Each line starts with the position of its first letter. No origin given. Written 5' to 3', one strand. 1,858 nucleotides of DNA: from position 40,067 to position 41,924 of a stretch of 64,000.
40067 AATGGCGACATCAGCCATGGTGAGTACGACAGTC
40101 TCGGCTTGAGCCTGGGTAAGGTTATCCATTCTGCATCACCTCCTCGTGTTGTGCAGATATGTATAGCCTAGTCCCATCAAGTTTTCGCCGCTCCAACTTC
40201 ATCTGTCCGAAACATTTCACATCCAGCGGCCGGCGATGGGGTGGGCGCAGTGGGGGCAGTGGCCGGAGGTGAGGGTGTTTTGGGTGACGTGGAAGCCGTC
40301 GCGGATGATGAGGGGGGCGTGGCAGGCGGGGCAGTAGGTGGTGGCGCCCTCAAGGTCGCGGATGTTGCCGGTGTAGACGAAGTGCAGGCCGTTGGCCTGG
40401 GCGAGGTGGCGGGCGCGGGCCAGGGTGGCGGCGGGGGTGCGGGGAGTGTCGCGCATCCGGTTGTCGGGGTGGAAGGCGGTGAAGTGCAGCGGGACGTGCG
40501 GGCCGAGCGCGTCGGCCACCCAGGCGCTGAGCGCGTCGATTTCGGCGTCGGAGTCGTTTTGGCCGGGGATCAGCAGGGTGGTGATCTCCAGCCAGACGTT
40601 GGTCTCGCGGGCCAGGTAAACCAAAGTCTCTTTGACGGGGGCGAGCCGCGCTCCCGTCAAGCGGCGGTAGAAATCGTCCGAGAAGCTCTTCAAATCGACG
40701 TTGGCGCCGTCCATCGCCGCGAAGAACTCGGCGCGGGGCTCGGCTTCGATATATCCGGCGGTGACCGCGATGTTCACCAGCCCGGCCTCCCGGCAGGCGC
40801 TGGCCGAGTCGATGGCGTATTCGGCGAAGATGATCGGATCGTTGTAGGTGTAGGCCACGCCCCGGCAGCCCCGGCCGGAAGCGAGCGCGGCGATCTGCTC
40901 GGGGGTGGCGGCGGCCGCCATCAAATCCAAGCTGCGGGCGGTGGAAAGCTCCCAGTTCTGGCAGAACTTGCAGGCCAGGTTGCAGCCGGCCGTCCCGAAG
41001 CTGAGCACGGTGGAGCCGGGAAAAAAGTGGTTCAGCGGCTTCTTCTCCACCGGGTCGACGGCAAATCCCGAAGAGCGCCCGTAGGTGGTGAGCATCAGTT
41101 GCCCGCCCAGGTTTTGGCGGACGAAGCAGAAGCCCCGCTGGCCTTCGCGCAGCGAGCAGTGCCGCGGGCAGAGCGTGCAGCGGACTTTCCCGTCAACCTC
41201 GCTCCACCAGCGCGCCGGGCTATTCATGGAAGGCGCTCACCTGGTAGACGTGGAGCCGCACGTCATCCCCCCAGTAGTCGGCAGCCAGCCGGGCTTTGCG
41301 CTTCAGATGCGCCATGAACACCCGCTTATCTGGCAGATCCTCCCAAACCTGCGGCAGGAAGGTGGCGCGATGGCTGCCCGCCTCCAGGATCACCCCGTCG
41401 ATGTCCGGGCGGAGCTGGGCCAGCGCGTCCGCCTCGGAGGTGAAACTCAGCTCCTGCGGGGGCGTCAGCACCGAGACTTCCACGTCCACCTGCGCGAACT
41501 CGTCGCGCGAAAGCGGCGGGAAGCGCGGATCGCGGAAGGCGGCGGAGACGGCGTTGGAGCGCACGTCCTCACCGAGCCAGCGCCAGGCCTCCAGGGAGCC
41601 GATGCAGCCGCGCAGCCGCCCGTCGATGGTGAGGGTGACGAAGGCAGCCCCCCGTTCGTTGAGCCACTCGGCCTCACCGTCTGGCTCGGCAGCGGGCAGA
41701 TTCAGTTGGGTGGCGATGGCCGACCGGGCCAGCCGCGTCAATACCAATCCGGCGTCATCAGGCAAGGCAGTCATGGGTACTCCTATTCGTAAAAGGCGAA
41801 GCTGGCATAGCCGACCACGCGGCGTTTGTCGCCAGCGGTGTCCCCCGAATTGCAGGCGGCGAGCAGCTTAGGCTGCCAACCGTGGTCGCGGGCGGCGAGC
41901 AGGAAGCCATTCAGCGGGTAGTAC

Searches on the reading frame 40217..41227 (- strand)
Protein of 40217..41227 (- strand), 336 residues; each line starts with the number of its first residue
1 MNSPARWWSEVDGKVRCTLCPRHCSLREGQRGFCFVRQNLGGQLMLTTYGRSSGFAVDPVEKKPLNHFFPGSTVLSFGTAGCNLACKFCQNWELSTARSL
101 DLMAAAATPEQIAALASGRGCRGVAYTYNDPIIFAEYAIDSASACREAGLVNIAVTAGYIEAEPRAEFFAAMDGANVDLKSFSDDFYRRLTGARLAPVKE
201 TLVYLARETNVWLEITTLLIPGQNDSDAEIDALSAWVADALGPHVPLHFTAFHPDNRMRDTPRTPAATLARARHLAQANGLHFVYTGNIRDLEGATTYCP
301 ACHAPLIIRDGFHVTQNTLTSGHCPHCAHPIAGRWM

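Call 3: search_protein_families(library=ncbifam, proteins=[window:40217-41227:-])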
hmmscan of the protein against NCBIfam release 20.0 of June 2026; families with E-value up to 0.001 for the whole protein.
window:40217-41227:- (336 aa): 14 families
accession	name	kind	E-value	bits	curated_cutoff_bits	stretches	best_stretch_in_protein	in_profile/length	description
TIGR04337.1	AmmeMemoSam_rS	hypoth_equivalog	1.9e-165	549.9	220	1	6-335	2-333/349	AmmeMemoRadiSam system radical SAM enzyme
TIGR04041.1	activase_YjjW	hypoth_equivalog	3.5e-16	59.5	250.2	1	133-277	121-263/276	YjjW family glycine radical enzyme activase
TIGR02493.1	PFLA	equivalog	7.6e-14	51.7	231.75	1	79-238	22-184/235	pyruvate formate-lyase-activating protein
TIGR02494.1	PFLE_PFLC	subfamily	4.1e-13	49.2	174.35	1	123-253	126-255/293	glycyl-radical enzyme activating protein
NF048010.1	SfplDhtActHpsHDes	equivalog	1.2e-08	34.1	430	1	121-253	132-264/298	(2S)-3-sulfopropanediol dehydratase activating enzyme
NF033717.2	HPDL_rSAM_activ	equivalog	5e-08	32.6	420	1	123-234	133-245/311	4-hydroxyphenylacetate decarboxylase activase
TIGR04003.1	rSAM_BssD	equivalog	4.7e-07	29.3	496.45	1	121-238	128-245/314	[benzylsuccinate synthase]-activating enzyme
NF033719.1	ind_deCO2_activ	equivalog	5e-07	29.3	425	1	123-240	132-248/302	indoleacetate decarboxylase activase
TIGR04395.1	cutC_activ_rSAM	equivalog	5.1e-07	29.3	360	1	123-238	132-246/309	choline TMA-lyase-activating enzyme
NF008356.0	PRK11145.1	equivalog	9.6e-07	28.3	375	1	79-239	27-190/246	pyruvate formate lyase 1-activating protein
NF043069.1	T4HPD_activ_SAM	equivalog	2.5e-05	23.8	425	0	123-236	126-238/299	trans-4-hydroxy-L-proline dehydratase activase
TIGR02495.1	NrdG2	equivalog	4e-05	23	131.15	1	78-225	22-169/193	anaerobic ribonucleoside-triphosphate reductase activating protein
TIGR02666.1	moaA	equivalog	0.00019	20.5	284.05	1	79-238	17-181/336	GTP 3',8-cyclase MoaA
NF048008.1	SfplDhtActHpfHKleb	equivalog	0.00028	20.3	500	0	121-245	127-250/308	(2S)-3-sulfopropanediol dehydratase activating enzyme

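Call 4: search_protein_families(library=pfam, proteins=[window:40217-41227:-])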
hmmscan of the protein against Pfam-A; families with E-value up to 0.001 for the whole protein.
window:40217-41227:- (336 aa): 1 family
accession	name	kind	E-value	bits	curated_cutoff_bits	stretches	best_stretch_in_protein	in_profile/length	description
PF04055.27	Radical_SAM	-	3.2e-15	57.1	29.5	1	79-229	4-160/166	Radical SAM superfamily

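Call 12: find_homologous_proteins(query=window:40217-41227:-, max_evalue=1e-20)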
Query window:40217-41227:- (336 aa): 8000 proteins with E <= 1e-20 among 8000 candidates; the best 120 are listed.
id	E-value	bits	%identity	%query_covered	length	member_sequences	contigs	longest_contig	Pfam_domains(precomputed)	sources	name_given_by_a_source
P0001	5.0e-233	790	100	100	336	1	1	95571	PF04055.28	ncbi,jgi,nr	ncbi:MAG: AmmeMemoRadiSam system radical SAM enzyme [Propionibacteriaceae bacterium]|jgi:pyruvate fo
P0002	6.4e-155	533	66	99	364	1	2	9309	PF04055.28,PF13353.12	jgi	jgi:pyruvate formate lyase activating enzyme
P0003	7.7e-155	533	69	99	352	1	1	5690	PF04055.28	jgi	jgi:pyruvate formate lyase activating enzyme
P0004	7.8e-155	533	70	96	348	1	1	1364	PF04055.28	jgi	jgi:pyruvate formate lyase activating enzyme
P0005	1.7e-154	532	64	99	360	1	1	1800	PF04055.28,PF13353.12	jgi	jgi:pyruvate formate lyase activating enzyme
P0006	2.8e-154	531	68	98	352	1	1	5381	PF04055.28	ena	-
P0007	3.7e-154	531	66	99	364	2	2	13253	PF04055.28,PF13353.12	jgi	jgi:pyruvate formate lyase activating enzyme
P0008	5.1e-154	530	66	99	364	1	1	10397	PF04055.28,PF13353.12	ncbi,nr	ncbi:MAG: AmmeMemoRadiSam system radical SAM enzyme [Thiobacillus sp.]|nr:AmmeMemoRadiSam system rad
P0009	5.1e-154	530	66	99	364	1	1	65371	PF04055.28,PF13353.12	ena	-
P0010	5.1e-154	530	66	99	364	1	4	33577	PF04055.28,PF13353.12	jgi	jgi:pyruvate formate lyase activating enzyme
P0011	5.8e-154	530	65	99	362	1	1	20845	PF04055.28,PF13353.12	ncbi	-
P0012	3.8e-153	528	65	99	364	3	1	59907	PF04055.28,PF13353.12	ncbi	-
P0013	4.8e-153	527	66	99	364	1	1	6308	PF04055.28,PF13353.12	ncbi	-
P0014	6.3e-153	527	65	99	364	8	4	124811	PF04055.28,PF13353.12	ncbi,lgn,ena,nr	ncbi:MAG: AmmeMemoRadiSam system radical SAM enzyme [Hydrogenophilales bacterium 12-61-10]|nr:MAG: A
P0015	8.4e-153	526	65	99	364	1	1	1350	PF04055.28,PF13353.12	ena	-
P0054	1.1e-150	519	69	99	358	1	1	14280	PF04055.28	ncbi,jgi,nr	ncbi:MAG: AmmeMemoRadiSam system radical SAM enzyme [Propionibacteriaceae bacterium]|jgi:pyruvate fo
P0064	2.1e-150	519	69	99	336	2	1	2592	PF04055.28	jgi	jgi:pyruvate formate lyase activating enzyme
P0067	3.3e-150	518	68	99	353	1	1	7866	PF04055.28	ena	-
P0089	2.6e-149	515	65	99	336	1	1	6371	PF04055.28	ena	-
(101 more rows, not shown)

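Call 14: find_encoding_contigs(protein=P0054, flank=10000, max_places=4)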
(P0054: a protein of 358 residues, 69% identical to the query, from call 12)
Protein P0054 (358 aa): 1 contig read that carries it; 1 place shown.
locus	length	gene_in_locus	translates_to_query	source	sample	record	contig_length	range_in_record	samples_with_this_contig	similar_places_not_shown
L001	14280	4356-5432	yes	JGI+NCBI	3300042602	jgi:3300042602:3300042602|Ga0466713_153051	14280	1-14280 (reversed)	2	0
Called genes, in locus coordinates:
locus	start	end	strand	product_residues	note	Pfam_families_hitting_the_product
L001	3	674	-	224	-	?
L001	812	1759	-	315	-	PF01625:PMSR, PF01641:SelR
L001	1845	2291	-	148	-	-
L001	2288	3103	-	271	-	PF01875:Memo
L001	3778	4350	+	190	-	PF01871:AMMECR1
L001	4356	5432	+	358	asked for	PF04055:Radical_SAM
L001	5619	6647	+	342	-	PF13620:CarboxypepD_reg (weak)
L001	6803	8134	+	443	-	PF00285:Citrate_synt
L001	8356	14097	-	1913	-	-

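Call 24: find_related_loci(query=A1, collection=genome_contigs, flank=10000)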
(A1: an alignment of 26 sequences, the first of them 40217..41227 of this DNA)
Query A1 (336 aa) in genome_contigs; peptide patterns used: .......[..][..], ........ (x = any residue, [..] = any of these).
600 stretches matched a pattern (row limit reached: there are more); 595 encode a relative of the query (tblastn E <= 1e-3); the best 80 are kept; 80 distinct loci.
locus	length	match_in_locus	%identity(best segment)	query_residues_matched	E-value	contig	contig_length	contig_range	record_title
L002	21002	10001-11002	65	4-335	1e-150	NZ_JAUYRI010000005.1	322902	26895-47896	MAG: Thiobacillus sp. isolate C5_concoct.bin.9 C5_k141_391841, whole genome shotgun sequence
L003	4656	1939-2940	63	4-335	4e-152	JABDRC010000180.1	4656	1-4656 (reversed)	MAG: Halobacteria archaeon isolate Site_C19 k127_117859, whole genome shotgun sequence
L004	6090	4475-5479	62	4-336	5e-150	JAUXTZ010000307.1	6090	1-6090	MAG: Burkholderiales bacterium isolate C13_metabat.bin.42 C13_k141_88925, whole genome shotgun sequence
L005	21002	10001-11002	63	4-335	3e-147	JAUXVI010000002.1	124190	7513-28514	MAG: Hylemonella sp. isolate C15_concoct.bin.55 C15_k141_354767, whole genome shotgun sequence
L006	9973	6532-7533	62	4-335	4e-147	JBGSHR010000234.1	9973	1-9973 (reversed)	MAG: Thiobacillaceae bacterium isolate JTS-AC11 k141_2033772, whole genome shotgun sequence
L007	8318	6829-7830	62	4-335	4e-147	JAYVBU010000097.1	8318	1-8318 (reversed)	MAG: Betaproteobacteria bacterium isolate GL29_UP_metabinner_4 GL29_UP_metabinner_4_96, whole genome shotgun sequence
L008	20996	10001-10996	64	4-333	3e-147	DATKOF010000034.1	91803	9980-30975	MAG TPA_asm: Burkholderiales bacterium isolate SMAG_U14757 k141_3073348, whole genome shotgun sequence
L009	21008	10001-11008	64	2-335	5e-147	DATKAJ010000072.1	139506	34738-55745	MAG TPA_asm: Burkholderiaceae bacterium isolate SMAG_U15202 k141_4814224, whole genome shotgun sequence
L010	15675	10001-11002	63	4-335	8e-147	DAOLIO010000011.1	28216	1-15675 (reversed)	MAG TPA_asm: Azonexus sp. isolate AMR_MDS_0286 NODE_215_length_28216_cov_8.425411, whole genome shotgun sequence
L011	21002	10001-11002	64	4-335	8e-147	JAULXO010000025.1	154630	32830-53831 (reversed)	MAG: Hylemonella sp. isolate P_HYLE NODE_74_length_154630_cov_2.048679, whole genome shotgun sequence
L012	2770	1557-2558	63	4-335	3e-154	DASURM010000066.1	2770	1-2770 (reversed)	MAG TPA_asm: Burkholderiaceae bacterium isolate SMAG_U1707 k141_1016445, whole genome shotgun sequence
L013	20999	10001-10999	64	5-335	4e-146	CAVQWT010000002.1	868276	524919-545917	MAG: uncultured beta proteobacterium isolate MFD00032.bin.1.80 genome assembly, contig: contig_14070, whole genome shotg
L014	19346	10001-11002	64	4-335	3e-146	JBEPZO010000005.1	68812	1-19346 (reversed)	MAG: Thiobacillaceae bacterium isolate 03V1_S199.rosella_refined.010 NODE_358_length_68812_cov_4.907156, whole genome sh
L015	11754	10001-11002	62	4-335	1e-145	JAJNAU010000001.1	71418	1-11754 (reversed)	MAG: Shewanella sp. isolate SHEW3503E c_000000000012, whole genome shotgun sequence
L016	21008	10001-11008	62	2-335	4e-145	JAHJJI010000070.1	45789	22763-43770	MAG: Gammaproteobacteria bacterium isolate Modern_marine_rock_biofilm.mb.30 Modern_marine_rock.mb.30_k141_458069, whole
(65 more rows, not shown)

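Call 29: find_encoding_contigs(protein=P0064, flank=10000, max_places=3)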
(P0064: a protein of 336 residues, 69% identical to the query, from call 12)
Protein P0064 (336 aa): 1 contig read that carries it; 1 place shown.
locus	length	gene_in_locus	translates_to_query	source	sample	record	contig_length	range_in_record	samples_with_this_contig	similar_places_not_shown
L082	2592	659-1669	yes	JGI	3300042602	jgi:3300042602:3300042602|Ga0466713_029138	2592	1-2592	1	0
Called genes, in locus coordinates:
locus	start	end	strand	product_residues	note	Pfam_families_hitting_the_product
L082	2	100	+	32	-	?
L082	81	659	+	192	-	PF01871:AMMECR1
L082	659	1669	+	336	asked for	PF04055:Radical_SAM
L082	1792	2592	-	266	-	PF00923:TAL_FSA (weak)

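Call 30: find_encoding_contigs(protein=P0089, flank=10000, max_places=3)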
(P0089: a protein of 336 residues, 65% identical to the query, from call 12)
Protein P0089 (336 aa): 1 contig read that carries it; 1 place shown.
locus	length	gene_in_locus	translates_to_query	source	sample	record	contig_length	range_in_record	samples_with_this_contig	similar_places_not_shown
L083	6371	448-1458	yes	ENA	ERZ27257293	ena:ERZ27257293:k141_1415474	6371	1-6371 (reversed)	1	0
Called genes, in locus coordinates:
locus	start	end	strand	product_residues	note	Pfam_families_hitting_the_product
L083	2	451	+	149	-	?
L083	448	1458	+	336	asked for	PF04055:Radical_SAM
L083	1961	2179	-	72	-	-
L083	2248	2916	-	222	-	-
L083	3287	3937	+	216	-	PF08044:DUF1707, PF09922:LiaF-like_C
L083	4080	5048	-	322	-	PF01073:3Beta_HSD, PF01370:Epimerase, PF02719:Polysacc_synt_2, PF04321:RmlD_sub_bind, PF05368:NmrA (weak), PF13460:NAD_binding_10, PF16363:GDP_Man_Dehyd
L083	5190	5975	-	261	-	PF00480:ROK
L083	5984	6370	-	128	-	?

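Call 31: find_encoding_contigs(protein=P0003, flank=10000, max_places=3)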
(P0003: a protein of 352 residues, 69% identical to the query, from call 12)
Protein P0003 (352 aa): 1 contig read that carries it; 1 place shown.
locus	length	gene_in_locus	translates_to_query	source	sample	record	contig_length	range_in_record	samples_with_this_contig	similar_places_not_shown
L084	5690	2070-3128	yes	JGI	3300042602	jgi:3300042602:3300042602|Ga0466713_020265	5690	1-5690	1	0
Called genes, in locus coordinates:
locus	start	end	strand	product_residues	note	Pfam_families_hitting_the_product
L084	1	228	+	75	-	?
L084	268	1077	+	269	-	PF01875:Memo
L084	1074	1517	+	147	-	-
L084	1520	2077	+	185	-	PF01871:AMMECR1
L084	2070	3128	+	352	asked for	PF04055:Radical_SAM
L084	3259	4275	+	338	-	-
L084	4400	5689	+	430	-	?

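Call 35: search_solved_structures(query=window:40217-41227:-, max_evalue=0.001)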
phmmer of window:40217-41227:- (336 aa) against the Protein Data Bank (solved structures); distinct sequences matched with E-value up to 0.001: 2.
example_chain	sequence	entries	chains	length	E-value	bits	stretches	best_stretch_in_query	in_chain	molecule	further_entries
3c8f_A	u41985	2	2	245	1.7e-08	37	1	70-239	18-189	Pyruvate formate-lyase 1-activating enzyme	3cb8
8fo0_A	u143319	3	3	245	1.8e-07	33.7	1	70-239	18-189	Pyruvate formate-lyase 1-activating enzyme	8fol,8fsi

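Call 40: find_encoding_contigs(protein=P0001, flank=10000, max_places=3)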
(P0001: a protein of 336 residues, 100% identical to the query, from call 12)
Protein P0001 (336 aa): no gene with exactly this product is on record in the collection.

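Call 61: find_encoding_contigs(protein=P0067, flank=10000, max_places=3)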
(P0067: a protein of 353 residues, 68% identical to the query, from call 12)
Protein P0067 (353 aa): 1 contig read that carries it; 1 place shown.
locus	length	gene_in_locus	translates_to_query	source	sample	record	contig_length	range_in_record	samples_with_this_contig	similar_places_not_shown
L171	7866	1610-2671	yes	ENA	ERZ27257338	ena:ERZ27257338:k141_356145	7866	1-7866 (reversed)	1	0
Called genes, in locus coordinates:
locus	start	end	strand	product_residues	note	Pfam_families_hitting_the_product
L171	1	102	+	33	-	?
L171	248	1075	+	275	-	PF01875:Memo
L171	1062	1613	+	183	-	PF01871:AMMECR1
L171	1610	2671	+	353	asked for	PF04055:Radical_SAM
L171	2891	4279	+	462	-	PF01547:SBP_bac_1, PF13416:SBP_bac_8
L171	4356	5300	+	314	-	PF00528:BPD_transp_1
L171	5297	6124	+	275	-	PF00528:BPD_transp_1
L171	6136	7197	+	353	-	PF08240:ADH_N, PF16912:Glu_dehyd_C, PF00107:ADH_zinc_N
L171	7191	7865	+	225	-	?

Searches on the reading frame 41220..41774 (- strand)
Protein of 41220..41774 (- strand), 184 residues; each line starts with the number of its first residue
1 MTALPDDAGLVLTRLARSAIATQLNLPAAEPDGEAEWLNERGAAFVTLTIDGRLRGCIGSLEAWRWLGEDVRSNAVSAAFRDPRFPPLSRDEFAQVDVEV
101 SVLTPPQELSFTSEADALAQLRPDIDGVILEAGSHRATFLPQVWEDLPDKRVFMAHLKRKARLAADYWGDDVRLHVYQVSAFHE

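Call 3: search_protein_families(library=ncbifam, proteins=[window:41220-41774:-])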
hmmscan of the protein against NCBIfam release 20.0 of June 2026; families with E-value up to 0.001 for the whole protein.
window:41220-41774:- (184 aa): 3 families
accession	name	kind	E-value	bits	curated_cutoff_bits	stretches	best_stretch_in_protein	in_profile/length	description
TIGR04335.1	AmmeMemoSam_A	hypoth_equivalog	1.6e-57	193.6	99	1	12-182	3-175/175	AmmeMemoRadiSam system protein A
NF002000.0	PRK00801.1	equivalog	7.3e-31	106.8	273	1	2-184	2-186/201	hypothetical protein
TIGR00296.1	TIGR00296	hypoth_equivalog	2.5e-29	102.4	91.05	1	5-184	5-190/200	TIGR00296 family protein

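Call 4: search_protein_families(library=pfam, proteins=[window:41220-41774:-])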
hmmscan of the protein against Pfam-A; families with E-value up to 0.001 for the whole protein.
window:41220-41774:- (184 aa): 1 family
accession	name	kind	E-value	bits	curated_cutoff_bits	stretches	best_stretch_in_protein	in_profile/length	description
PF01871.22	AMMECR1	-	2.3e-47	161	25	1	14-182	2-168/168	AMMECR1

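Call 37: search_solved_structures(query=window:41220-41774:-, max_evalue=0.001)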
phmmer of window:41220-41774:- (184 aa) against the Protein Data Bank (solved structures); distinct sequences matched with E-value up to 0.001: 3.
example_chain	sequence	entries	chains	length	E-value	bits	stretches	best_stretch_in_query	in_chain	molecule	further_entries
1wsc_A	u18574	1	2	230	8.3e-25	90.9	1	4-182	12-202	Hypothetical protein ST0229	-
1zq7_A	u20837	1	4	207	1.3e-19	74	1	9-182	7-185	Hypothetical protein MM0484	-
1vaj_A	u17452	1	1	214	6.4e-17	65.2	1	4-182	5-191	Hypothetical protein PH0010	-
